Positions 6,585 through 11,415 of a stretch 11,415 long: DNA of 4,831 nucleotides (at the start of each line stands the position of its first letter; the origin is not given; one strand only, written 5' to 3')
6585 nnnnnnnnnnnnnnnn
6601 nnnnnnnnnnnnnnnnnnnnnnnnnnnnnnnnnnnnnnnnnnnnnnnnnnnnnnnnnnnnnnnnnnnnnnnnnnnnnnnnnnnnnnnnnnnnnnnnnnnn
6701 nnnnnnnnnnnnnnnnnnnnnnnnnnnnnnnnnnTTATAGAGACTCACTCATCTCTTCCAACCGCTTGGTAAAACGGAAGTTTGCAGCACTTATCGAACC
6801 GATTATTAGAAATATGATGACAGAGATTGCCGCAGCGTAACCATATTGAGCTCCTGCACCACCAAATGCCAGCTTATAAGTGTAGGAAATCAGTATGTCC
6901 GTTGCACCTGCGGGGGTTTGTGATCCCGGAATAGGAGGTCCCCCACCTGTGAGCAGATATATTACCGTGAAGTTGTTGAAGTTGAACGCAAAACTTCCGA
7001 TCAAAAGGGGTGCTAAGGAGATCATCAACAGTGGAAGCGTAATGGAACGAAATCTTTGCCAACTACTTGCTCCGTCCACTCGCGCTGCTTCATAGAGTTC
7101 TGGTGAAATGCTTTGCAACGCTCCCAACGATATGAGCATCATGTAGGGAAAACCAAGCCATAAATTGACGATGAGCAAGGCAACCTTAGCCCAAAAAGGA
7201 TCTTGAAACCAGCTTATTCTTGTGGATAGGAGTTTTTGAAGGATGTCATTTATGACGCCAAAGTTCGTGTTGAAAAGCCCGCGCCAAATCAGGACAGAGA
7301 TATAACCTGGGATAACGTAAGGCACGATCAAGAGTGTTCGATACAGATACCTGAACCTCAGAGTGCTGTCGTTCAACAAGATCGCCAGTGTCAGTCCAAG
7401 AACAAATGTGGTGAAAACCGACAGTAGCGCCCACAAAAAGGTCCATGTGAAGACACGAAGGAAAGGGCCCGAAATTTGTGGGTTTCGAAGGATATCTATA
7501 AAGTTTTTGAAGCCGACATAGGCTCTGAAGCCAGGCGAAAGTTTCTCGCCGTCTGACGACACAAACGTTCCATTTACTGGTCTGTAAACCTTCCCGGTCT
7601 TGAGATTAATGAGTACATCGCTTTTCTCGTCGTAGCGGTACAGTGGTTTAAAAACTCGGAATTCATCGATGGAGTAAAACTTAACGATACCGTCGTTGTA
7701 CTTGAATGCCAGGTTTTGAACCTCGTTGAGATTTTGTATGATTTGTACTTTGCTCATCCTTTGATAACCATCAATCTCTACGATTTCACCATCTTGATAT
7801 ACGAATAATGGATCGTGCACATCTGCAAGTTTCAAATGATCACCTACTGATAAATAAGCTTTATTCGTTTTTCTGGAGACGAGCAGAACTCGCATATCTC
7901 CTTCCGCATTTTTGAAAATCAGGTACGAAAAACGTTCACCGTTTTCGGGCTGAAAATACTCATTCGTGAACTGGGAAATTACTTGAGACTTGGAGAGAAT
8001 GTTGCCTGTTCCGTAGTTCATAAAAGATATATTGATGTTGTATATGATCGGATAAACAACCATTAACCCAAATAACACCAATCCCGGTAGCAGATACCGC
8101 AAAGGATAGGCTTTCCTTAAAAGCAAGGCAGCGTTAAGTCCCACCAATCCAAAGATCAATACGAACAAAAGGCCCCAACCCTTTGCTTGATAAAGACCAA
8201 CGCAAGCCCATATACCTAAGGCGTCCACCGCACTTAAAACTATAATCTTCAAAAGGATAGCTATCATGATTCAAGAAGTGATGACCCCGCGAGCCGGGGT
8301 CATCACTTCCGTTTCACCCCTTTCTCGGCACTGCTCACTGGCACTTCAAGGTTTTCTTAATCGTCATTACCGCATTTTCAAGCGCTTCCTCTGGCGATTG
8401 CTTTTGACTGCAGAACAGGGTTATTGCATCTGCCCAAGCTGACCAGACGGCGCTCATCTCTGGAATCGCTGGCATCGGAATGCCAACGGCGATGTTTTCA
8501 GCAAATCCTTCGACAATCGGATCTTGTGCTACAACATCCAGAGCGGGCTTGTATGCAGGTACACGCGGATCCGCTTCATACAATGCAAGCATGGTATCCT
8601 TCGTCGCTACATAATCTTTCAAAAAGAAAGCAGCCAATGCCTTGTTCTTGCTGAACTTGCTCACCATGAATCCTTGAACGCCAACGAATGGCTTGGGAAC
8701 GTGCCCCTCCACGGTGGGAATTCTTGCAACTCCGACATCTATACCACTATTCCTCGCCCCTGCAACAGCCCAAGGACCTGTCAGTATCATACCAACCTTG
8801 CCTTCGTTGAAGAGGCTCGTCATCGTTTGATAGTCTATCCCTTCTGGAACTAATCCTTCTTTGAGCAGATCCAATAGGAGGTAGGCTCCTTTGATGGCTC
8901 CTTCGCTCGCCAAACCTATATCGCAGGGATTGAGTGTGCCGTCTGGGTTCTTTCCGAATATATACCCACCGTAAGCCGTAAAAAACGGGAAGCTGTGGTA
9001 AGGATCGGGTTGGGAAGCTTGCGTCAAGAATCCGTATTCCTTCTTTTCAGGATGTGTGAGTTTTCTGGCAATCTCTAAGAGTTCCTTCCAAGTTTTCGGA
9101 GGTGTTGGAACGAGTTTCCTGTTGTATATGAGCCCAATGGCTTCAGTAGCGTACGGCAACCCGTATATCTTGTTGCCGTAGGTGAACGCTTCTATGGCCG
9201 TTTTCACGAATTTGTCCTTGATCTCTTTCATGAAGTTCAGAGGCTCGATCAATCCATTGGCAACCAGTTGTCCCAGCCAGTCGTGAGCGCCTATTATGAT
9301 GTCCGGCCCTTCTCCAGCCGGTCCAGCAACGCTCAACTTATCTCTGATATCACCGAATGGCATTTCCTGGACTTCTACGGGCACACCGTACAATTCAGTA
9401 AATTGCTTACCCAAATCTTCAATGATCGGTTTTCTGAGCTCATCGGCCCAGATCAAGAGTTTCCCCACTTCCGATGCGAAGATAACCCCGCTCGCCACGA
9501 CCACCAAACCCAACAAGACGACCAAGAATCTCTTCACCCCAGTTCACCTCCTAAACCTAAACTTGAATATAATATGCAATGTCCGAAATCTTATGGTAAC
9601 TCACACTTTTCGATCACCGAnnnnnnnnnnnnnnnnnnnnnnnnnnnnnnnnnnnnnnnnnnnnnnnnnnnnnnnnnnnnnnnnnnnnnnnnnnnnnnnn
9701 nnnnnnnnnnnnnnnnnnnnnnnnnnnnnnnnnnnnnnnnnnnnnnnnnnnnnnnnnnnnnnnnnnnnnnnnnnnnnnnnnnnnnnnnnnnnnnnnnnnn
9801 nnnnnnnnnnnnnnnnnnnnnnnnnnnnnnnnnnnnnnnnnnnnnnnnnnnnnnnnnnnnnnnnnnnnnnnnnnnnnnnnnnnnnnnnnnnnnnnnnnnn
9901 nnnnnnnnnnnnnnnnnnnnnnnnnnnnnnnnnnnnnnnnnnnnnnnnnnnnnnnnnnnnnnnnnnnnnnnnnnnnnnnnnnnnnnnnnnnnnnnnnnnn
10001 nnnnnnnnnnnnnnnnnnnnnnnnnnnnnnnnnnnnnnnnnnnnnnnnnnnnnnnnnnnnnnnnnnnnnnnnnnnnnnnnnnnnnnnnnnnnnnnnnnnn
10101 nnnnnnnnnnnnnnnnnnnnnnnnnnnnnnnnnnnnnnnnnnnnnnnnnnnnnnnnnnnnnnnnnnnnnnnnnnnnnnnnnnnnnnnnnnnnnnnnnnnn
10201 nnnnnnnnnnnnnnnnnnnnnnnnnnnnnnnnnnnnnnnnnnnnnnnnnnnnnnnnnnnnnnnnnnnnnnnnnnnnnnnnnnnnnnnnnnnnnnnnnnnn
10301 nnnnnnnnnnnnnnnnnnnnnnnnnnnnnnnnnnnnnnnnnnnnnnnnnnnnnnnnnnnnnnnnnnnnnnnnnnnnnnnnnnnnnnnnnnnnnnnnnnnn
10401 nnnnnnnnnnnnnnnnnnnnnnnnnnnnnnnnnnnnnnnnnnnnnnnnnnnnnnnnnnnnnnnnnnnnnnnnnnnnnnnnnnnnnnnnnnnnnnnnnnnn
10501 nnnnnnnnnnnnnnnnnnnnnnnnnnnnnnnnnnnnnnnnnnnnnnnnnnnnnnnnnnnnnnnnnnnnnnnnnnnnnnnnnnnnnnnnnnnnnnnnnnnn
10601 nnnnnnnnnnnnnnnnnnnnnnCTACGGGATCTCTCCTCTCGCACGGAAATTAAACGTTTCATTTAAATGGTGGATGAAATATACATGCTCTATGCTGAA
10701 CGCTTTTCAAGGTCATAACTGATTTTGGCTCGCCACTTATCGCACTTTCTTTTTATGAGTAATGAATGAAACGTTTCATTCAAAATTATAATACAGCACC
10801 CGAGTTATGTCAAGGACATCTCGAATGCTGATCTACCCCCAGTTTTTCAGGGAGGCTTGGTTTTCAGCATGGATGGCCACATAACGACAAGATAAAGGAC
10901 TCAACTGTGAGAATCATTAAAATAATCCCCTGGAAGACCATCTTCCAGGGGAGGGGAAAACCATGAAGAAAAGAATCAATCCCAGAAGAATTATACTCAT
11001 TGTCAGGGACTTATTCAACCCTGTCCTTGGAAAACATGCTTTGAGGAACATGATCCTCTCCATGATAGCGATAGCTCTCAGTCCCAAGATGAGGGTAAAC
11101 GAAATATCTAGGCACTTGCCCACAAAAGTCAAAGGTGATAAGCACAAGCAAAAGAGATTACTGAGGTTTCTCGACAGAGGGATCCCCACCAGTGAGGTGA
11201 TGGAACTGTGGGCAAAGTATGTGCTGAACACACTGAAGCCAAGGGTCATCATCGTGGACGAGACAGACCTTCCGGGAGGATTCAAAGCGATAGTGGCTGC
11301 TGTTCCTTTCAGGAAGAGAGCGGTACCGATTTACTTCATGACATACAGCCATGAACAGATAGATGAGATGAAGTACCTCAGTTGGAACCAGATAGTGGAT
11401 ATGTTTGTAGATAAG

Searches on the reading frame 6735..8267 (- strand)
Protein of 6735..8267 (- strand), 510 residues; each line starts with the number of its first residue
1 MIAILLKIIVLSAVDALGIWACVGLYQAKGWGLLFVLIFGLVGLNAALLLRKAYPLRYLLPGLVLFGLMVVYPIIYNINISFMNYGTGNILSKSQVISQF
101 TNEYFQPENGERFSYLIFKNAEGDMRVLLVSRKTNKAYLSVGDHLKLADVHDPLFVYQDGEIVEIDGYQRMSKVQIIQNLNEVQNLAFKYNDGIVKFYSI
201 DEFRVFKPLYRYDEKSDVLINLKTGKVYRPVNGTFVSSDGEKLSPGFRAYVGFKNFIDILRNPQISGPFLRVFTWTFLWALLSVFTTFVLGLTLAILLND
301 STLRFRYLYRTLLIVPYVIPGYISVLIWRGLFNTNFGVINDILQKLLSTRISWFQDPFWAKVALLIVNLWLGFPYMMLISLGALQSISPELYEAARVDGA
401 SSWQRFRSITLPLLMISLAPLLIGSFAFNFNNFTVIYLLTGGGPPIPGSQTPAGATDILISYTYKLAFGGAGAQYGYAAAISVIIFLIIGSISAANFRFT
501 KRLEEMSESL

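Call 6: search_protein_families(library=pfam, proteins=[window:6735-8267:-], max_evalue=0.01)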
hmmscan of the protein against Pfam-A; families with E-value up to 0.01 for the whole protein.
window:6735-8267:- (510 aa): 3 families
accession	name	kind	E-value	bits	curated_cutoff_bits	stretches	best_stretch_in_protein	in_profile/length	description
PF00528.27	BPD_transp_1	-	3.7e-21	76.1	26.4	1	290-496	4-177/184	Binding-protein-dependent transport system inner membrane component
PF16296.10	TM_PBP2_N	-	1.2e-09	38.5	31.4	1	69-138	6-78/83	N-terminal of TM subunit in PBP-dependent ABC transporters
PF14785.11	MalF_P2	-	1.7e-07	31.8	34.4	1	91-252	1-164/164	Maltose transport system permease protein MalF P2 domain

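Call 7: search_protein_families(library=ncbifam, proteins=[window:6735-8267:-], max_evalue=0.01)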
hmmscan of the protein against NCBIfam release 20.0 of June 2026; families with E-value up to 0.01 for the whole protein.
window:6735-8267:- (510 aa): 27 families (the best 25 are shown)
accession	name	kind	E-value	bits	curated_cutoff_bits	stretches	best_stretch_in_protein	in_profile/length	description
NF008232.0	PRK10999.1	equivalog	7.4e-131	437.4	392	1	5-502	17-517/520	maltose ABC transporter permease MalF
NF007852.0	PRK10561.1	equivalog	1.8e-24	87.1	335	1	249-502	52-290/295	sn-glycerol-3-phosphate ABC transporter permease UgpA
NF040931.1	ABC_arch_GlcT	equivalog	3.2e-19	69.6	360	1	249-488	35-259/278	glucose ABC transporter permease GlcT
TIGR03262.1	PhnU2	equivalog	1.6e-14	53.5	593.25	1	249-439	36-211/546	putative 2-aminoethylphosphonate ABC transporter permease subunit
TIGR01581.1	Mo_ABC_porter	hypoth_equivalog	5.7e-12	45.6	210.3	1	276-440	26-182/225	ABC transporter permease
TIGR02141.1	modB_ABC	equivalog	6.8e-12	45.5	182.6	1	276-448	3-164/208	molybdate ABC transporter permease subunit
TIGR00969.1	3a0106s02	subfamily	1.9e-10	40.7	240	1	252-442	46-224/272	sulfate ABC transporter permease subunit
TIGR02139.1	permease_CysT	equivalog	6.3e-10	39.1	246.1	1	251-443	34-214/265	sulfate ABC transporter permease subunit CysT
NF040839.1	tungstate_WtpB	equivalog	1e-08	35.2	340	1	271-437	44-201/251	tungstate ABC transporter permease WtpB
NF007044.0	PRK09497.1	equivalog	1.8e-08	34.2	348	1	269-506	61-281/285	spermidine/putrescine ABC transporter permease PotB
TIGR02140.1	permease_CysW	equivalog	2.5e-08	33.7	329.1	1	252-426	32-194/261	sulfate ABC transporter permease subunit CysW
NF008208.0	PRK10971.1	equivalog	4.4e-08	33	415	1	252-442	43-221/277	sulfate/thiosulfate ABC transporter permease CysT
NF008231.0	PRK10998.1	equivalog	6.8e-07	29.1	261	1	379-439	176-236/296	maltose ABC transporter permease MalG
NF006939.0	PRK09421.1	equivalog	1.2e-06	28.1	262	1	280-430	19-162/230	molybdate ABC transporter permease subunit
NF008620.0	PRK11602.1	equivalog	6.4e-06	25.6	442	1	269-419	62-204/291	sulfate/thiosulfate ABC transporter permease CysW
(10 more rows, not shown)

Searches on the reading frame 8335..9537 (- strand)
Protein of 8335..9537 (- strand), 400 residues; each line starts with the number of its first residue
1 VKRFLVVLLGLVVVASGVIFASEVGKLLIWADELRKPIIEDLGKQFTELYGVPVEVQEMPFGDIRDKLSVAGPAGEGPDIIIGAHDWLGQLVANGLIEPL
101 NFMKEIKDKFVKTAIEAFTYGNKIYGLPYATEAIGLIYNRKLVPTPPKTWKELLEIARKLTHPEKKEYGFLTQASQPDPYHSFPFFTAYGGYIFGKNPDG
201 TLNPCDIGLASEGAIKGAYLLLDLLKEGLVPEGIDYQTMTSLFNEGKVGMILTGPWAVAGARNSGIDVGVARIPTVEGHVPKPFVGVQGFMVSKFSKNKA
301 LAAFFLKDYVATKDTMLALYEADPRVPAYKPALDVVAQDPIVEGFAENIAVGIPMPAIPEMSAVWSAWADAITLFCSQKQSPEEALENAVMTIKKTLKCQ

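Call 6: search_protein_families(library=pfam, proteins=[window:8335-9537:-], max_evalue=0.01)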
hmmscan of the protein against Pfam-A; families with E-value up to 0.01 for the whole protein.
window:8335-9537:- (400 aa): 3 families
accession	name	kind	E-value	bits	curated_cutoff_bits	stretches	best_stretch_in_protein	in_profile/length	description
PF13416.11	SBP_bac_8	-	1.9e-45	156.3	27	1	43-341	3-276/279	Bacterial extracellular solute-binding protein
PF01547.30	SBP_bac_1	-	2.7e-43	149.5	26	1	38-306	10-297/307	Bacterial extracellular solute-binding protein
PF13531.11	SBP_bac_11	-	0.00046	20.5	25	1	36-154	10-100/227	Bacterial extracellular solute-binding protein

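Call 7: search_protein_families(library=ncbifam, proteins=[window:8335-9537:-], max_evalue=0.01)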
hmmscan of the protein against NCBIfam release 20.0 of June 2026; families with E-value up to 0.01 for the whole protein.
window:8335-9537:- (400 aa): 5 families
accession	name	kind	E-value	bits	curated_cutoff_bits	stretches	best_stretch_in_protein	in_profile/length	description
NF007011.0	PRK09474.1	equivalog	1e-87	294.5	291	1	9-395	15-396/396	maltose/maltodextrin ABC transporter substrate-binding protein MalE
NF053763.1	ABCarbgalBndGanS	equivalog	5.9e-74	249.3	700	1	25-398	39-416/420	galactooligosaccharide ABC transporter substrate-binding protein GanS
TIGR03851.1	chitin_NgcE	equivalog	6.3e-06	25.4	399.65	1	104-257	133-291/450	N-acetylglucosamine/diacetylchitobiose ABC transporter substrate-binding protein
NF041888.1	ABC_SBP_YdcS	equivalog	0.0011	17.8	725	1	101-155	109-166/379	putative ABC transporter substrate-binding protein YdcS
TIGR03850.1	bind_CPR_0540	equivalog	0.0046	15.6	299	0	104-161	127-192/437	carbohydrate ABC transporter substrate-binding protein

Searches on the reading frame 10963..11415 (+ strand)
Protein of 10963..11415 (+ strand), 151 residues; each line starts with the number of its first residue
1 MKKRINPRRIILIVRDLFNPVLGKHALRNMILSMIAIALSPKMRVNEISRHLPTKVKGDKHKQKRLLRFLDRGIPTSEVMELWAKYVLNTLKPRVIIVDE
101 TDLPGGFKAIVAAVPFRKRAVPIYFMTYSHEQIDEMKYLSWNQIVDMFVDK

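Call 6: search_protein_families(library=pfam, proteins=[window:10963-11415:+], max_evalue=0.01)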
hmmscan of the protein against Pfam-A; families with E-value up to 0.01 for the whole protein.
window:10963-11415:+ (151 aa): 0 families

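Call 7: search_protein_families(library=ncbifam, proteins=[window:10963-11415:+], max_evalue=0.01)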
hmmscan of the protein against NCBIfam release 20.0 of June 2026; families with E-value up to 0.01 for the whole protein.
window:10963-11415:+ (151 aa): 1 family
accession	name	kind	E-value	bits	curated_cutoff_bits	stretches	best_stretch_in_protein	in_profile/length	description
NF033591.1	transpos_IS4_2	equivalog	1.1e-07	31.3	152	1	45-132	3-94/340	IS4 family transposase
